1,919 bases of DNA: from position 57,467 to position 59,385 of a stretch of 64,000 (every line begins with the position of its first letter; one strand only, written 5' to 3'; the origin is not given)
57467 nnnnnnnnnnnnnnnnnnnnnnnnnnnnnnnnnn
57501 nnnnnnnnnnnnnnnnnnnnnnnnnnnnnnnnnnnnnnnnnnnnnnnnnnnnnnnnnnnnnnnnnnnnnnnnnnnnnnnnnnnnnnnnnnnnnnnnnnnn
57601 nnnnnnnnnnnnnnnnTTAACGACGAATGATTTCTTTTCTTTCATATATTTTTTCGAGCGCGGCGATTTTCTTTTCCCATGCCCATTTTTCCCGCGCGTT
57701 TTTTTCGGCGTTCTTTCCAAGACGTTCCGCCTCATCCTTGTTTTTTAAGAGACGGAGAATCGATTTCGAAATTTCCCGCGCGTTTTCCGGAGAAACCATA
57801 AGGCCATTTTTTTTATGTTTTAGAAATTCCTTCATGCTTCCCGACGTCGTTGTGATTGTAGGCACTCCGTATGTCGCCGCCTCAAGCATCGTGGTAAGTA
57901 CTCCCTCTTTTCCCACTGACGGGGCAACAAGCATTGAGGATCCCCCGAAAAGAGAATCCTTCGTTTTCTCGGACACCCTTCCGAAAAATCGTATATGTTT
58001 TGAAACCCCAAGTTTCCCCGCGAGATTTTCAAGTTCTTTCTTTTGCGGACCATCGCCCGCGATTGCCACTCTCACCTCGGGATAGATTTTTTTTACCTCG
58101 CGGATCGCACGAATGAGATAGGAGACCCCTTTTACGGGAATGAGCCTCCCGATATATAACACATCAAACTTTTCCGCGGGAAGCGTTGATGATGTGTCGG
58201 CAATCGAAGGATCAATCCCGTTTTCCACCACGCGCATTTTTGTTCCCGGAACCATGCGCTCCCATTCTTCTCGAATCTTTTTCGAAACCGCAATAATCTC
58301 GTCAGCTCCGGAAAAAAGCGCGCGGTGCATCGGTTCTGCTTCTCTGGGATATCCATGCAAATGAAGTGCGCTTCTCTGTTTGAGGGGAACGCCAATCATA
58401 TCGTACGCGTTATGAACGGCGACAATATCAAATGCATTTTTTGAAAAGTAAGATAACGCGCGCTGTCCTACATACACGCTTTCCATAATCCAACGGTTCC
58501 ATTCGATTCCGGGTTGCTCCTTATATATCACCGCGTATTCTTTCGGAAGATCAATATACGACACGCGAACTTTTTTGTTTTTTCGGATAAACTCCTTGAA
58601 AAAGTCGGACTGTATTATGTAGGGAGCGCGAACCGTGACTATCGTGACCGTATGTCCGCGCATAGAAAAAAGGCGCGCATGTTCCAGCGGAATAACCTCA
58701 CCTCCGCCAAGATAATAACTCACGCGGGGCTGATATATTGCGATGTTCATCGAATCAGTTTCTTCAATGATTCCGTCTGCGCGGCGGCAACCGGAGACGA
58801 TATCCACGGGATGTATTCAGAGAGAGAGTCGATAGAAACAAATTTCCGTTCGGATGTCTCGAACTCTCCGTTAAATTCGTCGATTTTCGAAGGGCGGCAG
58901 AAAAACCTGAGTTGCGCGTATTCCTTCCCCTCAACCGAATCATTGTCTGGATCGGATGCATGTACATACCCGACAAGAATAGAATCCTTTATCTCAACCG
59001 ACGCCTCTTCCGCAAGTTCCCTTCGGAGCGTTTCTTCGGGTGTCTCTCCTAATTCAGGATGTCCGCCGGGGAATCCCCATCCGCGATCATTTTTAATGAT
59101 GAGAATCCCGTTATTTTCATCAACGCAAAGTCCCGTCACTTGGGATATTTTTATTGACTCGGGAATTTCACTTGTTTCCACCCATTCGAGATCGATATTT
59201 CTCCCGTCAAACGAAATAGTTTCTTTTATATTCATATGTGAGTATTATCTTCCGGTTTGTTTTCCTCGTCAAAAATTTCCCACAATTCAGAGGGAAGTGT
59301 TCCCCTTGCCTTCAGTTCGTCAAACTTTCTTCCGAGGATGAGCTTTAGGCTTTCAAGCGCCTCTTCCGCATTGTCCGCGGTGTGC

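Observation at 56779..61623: Five genes chained by four consecutive ATGA start/stop overlaps: GT2 - HAD-IIB phosphatase - NDK-like - NUDIX - GT4 (+ HprK-like P-loop protein)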

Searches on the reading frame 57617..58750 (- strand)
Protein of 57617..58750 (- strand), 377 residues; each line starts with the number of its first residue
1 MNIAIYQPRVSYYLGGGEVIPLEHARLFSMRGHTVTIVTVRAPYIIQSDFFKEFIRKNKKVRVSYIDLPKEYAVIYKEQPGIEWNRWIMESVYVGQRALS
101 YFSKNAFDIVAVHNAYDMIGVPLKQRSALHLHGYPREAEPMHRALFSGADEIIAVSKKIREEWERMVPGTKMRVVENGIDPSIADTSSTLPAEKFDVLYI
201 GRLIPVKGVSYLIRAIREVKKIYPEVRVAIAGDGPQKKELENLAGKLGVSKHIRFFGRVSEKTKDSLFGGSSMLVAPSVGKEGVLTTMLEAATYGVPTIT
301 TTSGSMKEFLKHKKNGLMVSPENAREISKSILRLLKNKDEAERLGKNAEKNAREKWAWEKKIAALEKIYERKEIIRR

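Call 4: search_protein_families(library=pfam, proteins=[window:57617-58750:-], max_evalue=0.1)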
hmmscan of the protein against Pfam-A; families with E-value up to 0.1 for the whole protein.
window:57617-58750:- (377 aa): 6 families
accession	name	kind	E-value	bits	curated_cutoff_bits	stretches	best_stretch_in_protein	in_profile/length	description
PF00534.26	Glycos_transf_1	-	9.4e-40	136.4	26.4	1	188-350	9-171/172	Glycosyl transferases group 1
PF13692.12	Glyco_trans_1_4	-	1.5e-31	110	27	1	196-337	3-142/142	Glycosyl transferases group 1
PF20706.3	GT4-conflict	-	1.9e-14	53.9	26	1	135-363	133-383/385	Family 4 Glycosyltransferase in conflict systems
PF13439.12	Glyco_transf_4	-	4.8e-13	49.9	28.5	1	15-182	2-169/170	Glycosyltransferase Family 4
PF13524.12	Glyco_trans_1_2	-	4.3e-07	30.4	25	1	215-366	5-143/144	Glycosyl transferase-like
PF13579.12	Glyco_trans_4_4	-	0.00011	23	29.7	1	15-178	1-158/158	Glycosyl transferase 4-like domain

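Call 5: search_protein_families(library=ncbifam, proteins=[window:57617-58750:-], max_evalue=0.1)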
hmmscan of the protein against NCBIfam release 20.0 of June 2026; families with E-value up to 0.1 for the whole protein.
window:57617-58750:- (377 aa): 40 families (the best 25 are shown)
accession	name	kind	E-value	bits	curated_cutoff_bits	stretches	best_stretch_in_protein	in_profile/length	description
NF041876.1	EPS_EpsE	equivalog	4.4e-30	105.2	400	1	128-360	141-384/389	exopolysaccharide biosynthesis GT4 family glycosyltransferase EpsE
TIGR03088.1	stp2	hypoth_equivalog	1.9e-28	99.5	409.05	1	133-371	121-372/374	TIGR03088 family PEP-CTERM/XrtA system glycosyltransferase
TIGR03999.1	thiol_BshA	equivalog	2.6e-27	95.7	273.7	1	140-371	136-372/375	N-acetyl-alpha-D-glucosaminyl L-malate synthase BshA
NF047684.1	TeichurnBiosyTuaC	equivalog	4.6e-22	78.5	550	1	134-371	150-388/391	teichuronic acid biosynthesis protein TuaC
TIGR04157.1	glyco_rSAM_CFB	subfamily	1e-21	77.4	400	1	143-368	164-405/406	TIGR04157 family glycosyltransferase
NF041010.1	glycosy_Agl16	equivalog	5.5e-21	74.8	575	1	140-371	125-350/352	glycosylation protein Agl16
TIGR04063.1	stp3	hypoth_equivalog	6.5e-21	74.7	442.05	1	145-371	154-394/397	TIGR04063 family PEP-CTERM/XrtA system glycosyltransferase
NF038229.1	Glyco4_Geo_Pelo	equivalog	3.6e-20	72.2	400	1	138-371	100-335/338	GPMC system family 4 glycosyltransferase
TIGR03449.1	mycothiol_MshA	equivalog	3.4e-19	69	462.5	1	164-371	191-402/406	D-inositol-3-phosphate glycosyltransferase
TIGR02149.1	glgA_Coryne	subfamily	5.2e-19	68.6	302.4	1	141-369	137-387/391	glycogen synthase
NF047880.1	glyco_SdgA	exception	1.8e-17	63.1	800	1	193-357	314-475/488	serine-aspartate repeat adhesin O-glycosyltransferase SdgA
NF050056.1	ProtGlycPglH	equivalog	1.7e-16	60.3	600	1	154-353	143-335/354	GalNAc-alpha-(1->4)-GalNAc-alpha-(1->3)-diNAcBac-PP-undecaprenol alpha-1,4-N-acetyl-D-galactosaminyltransferase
NF038011.1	PelF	equivalog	9.6e-16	57.9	100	1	140-341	249-461/489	GT4 family glycosyltransferase PelF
NF046085.1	XrtY_assoc_Gly1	equivalog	2e-14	53.3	400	1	151-370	163-382/387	XrtY-associated glycosyltransferase XYAG1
NF012028.0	PRK15484.1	subfamily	5.2e-14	52.1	618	1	51-367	48-373/380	lipopolysaccharide N-acetylglucosaminyltransferase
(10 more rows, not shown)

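Call 34: search_solved_structures(query=window:57617-58750:-, max_evalue=1e-10)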
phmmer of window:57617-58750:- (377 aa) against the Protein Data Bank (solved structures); distinct sequences matched with E-value up to 1e-10: 11.
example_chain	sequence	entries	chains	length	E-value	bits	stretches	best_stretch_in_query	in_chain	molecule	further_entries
4n9w_A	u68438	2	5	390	2.4e-15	59.9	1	153-370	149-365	GDP-mannose-dependent alpha-(1-2)-phosphatidylinositol mannosyltransferase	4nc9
2gej_A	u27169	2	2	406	2.7e-15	59.7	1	153-370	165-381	PHOSPHATIDYLINOSITOL MANNOSYLTRANSFERASE (PimA)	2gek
6kih_A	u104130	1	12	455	3.1e-14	56.3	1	141-369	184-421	Tll1590 protein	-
5d00_A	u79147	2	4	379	1.5e-12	50.7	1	129-369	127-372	N-acetyl-alpha-D-glucosaminyl L-malate synthase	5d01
2jjm_A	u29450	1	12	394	8.5e-12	48.3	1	113-369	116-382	GLYCOSYL TRANSFERASE, GROUP 1 FAMILY PROTEIN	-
6n1x_A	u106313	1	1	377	8.5e-12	48.3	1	189-361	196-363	Glycosyltransferase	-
6d9t_A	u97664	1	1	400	1e-11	48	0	189-361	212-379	Glycosyl transferase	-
3mbo_A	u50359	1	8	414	1e-11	48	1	113-369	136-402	Glycosyltransferase, group 1 family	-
7qsg_A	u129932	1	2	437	2.7e-11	46.6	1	174-371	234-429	D-inositol 3-phosphate glycosyltransferase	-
3oka_A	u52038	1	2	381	3.1e-11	46.4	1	201-361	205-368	GDP-mannose-dependent alpha-(1-6)-phosphatidylinositol monomannoside mannosyltransferase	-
3okc_A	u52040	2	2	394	3.1e-11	46.4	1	201-362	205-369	GDP-mannose-dependent alpha-(1-6)-phosphatidylinositol monomannoside mannosyltransferase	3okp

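Call 57: search_protein_families(library=padloc, proteins=[window:57617-58750:-], max_evalue=0.01)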
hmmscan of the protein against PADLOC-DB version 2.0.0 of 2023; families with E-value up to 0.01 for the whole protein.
window:57617-58750:- (377 aa): 0 families

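Call 58: search_protein_families(library=phrogs, proteins=[window:57617-58750:-], max_evalue=0.001)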
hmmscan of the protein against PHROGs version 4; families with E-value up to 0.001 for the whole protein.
window:57617-58750:- (377 aa): 2 families
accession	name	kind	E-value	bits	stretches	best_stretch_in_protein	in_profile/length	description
phrog_2170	-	moron, auxiliary metabolic gene and host takeover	3.1e-18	67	1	148-370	127-370/374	glycosyltransferase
phrog_21308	-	other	3.1e-07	29.9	1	150-338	200-391/735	radical SAM domain-containing protein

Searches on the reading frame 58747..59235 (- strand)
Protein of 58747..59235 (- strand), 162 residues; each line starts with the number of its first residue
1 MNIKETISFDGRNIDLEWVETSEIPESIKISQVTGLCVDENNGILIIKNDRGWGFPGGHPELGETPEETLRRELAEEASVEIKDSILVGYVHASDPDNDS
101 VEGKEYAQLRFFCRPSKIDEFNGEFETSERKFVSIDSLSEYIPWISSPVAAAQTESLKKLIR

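Call 4: search_protein_families(library=pfam, proteins=[window:58747-59235:-], max_evalue=0.1)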
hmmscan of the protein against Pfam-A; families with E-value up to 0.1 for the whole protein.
window:58747-59235:- (162 aa): 2 families
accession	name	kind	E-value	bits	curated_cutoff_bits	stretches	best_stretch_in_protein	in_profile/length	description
PF00293.34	NUDIX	-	5e-16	59.4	21.1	1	35-139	8-120/134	NUDIX domain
PF22327.2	Nudt16-like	-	0.013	15.9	27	1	46-84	28-67/161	U8 snoRNA-decapping enzyme-like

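Call 5: search_protein_families(library=ncbifam, proteins=[window:58747-59235:-], max_evalue=0.1)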
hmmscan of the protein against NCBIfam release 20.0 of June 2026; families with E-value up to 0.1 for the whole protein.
window:58747-59235:- (162 aa): 14 families
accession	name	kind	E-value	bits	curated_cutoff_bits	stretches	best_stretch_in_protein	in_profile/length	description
TIGR02705.1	nudix_YtkD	equivalog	5.8e-09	35.7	154.4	1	10-89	7-83/156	RNA deprotection pyrophosphohydrolase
TIGR00586.1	mutt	equivalog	1.8e-07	31.2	97.9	1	35-84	10-65/129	8-oxo-dGTP diphosphatase MutT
NF008044.0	PRK10776.1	equivalog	2.7e-07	30.5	148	1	52-94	32-74/130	8-oxo-dGTP diphosphatase MutT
NF006530.0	PRK08999.1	equivalog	8.8e-07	28.3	245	1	52-88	34-70/315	Nudix family hydrolase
NF007834.0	PRK10546.1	equivalog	0.00016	21.5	156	1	53-87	32-66/135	pyrimidine (deoxy)nucleoside triphosphate diphosphatase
NF001937.0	PRK00714.1-4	equivalog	0.00033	20.3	139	1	49-89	29-69/161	RNA pyrophosphohydrolase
NF001936.0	PRK00714.1-3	equivalog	0.00071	19.5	118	1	51-81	35-65/155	RNA pyrophosphohydrolase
NF001935.0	PRK00714.1-2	equivalog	0.001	18.6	259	1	50-87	30-67/183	RNA pyrophosphohydrolase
NF001299.0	PRK00241.1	equivalog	0.0048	16.4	158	1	58-85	166-193/263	NAD(+) diphosphatase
NF001934.0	PRK00714.1-1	equivalog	0.006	16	241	1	50-86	30-66/176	RNA pyrophosphohydrolase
NF002995.0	PRK03759.1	equivalog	0.014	15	127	1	58-109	71-123/185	isopentenyl-diphosphate Delta-isomerase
NF001938.0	PRK00714.1-5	equivalog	0.017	14.5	116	1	47-82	41-76/172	RNA pyrophosphohydrolase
NF041652.1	Nud_hyd_Dein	equivalog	0.022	15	200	1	49-98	41-90/152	Nudix hydrolase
NF012016.0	PRK15472.1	equivalog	0.036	13.8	95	1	52-82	32-62/141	nucleoside triphosphatase NudI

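Call 33: search_solved_structures(query=window:58747-59235:-, max_evalue=0.01)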
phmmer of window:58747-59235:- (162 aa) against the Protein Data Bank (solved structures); distinct sequences matched with E-value up to 0.01: 27.
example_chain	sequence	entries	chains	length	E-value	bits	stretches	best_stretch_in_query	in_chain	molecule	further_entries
3id9_A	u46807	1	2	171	2.9e-07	33.6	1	26-88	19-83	MutT/NUDIX family protein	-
4hfq_A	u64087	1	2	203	8.1e-06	28.9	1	41-139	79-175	MutT/nudix family protein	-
3r03_A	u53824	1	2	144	8.7e-06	28.8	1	53-94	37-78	NUDIX hydrolase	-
3hhj_A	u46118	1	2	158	9.6e-06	28.7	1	34-91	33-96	Mutator mutT protein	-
3i7u_A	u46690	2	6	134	2.9e-05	27.1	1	41-136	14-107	AP4A hydrolase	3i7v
3ees_A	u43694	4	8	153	3.4e-05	26.9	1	52-83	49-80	Probable pyrophosphohydrolase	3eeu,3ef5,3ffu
3fk9_A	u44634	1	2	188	4.2e-05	26.6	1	31-90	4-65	Mutator MutT protein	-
1jrk_A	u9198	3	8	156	9.4e-05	25.4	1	35-84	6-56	Nudix homolog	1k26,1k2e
1vc8_A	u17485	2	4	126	0.00045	23.2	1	38-82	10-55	Ndx1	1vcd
1mut_A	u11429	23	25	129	0.0005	23.1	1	32-82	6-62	NUCLEOSIDE TRIPHOSPHATE PYROPHOSPHOHYDROLASE | Mutator mutT protein | 7,8-dihydro-8-oxoguanine-triphosphatase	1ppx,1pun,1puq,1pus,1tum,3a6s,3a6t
3o8s_A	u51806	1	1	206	0.0005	23.1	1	39-139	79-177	ADP-ribose pyrophosphatase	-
4ilq_A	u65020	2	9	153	0.00073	22.5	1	50-84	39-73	CT771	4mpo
7b65_A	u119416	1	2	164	0.00078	22.5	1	53-109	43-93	Nucleotide triphosphate diphosphatase NUDT15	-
2yyh_A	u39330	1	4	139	0.00085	22.3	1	43-99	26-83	8-OXO-dGTPase domain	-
1vc9_A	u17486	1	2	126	0.0011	21.9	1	38-82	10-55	Ndx1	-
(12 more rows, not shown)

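Call 57: search_protein_families(library=padloc, proteins=[window:58747-59235:-], max_evalue=0.01)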
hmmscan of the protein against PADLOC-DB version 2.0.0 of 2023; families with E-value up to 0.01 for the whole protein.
window:58747-59235:- (162 aa): 1 family
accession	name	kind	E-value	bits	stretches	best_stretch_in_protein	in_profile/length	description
PDLC04899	PDC-S07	-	3.1e-10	37.8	1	31-89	7-71/135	-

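Call 58: search_protein_families(library=phrogs, proteins=[window:58747-59235:-], max_evalue=0.001)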
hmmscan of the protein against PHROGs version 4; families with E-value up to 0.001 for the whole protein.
window:58747-59235:- (162 aa): 6 families
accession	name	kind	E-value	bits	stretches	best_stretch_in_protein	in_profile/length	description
phrog_1198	-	other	3.6e-16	60.7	1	40-144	47-155/253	MutT/NUDIX hydrolase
phrog_1185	-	other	5.5e-08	33.6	1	42-89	170-217/301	nudix hydrolase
phrog_15528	-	head and packaging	6.2e-07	29.2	1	32-88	523-580/794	portal protein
phrog_25541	-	unknown function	1.4e-06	29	1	38-91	81-136/210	-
phrog_10313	-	other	4.3e-06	27.6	1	29-140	9-123/159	nudix hydrolase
phrog_6216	-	unknown function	0.00012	22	1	41-88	12-61/545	-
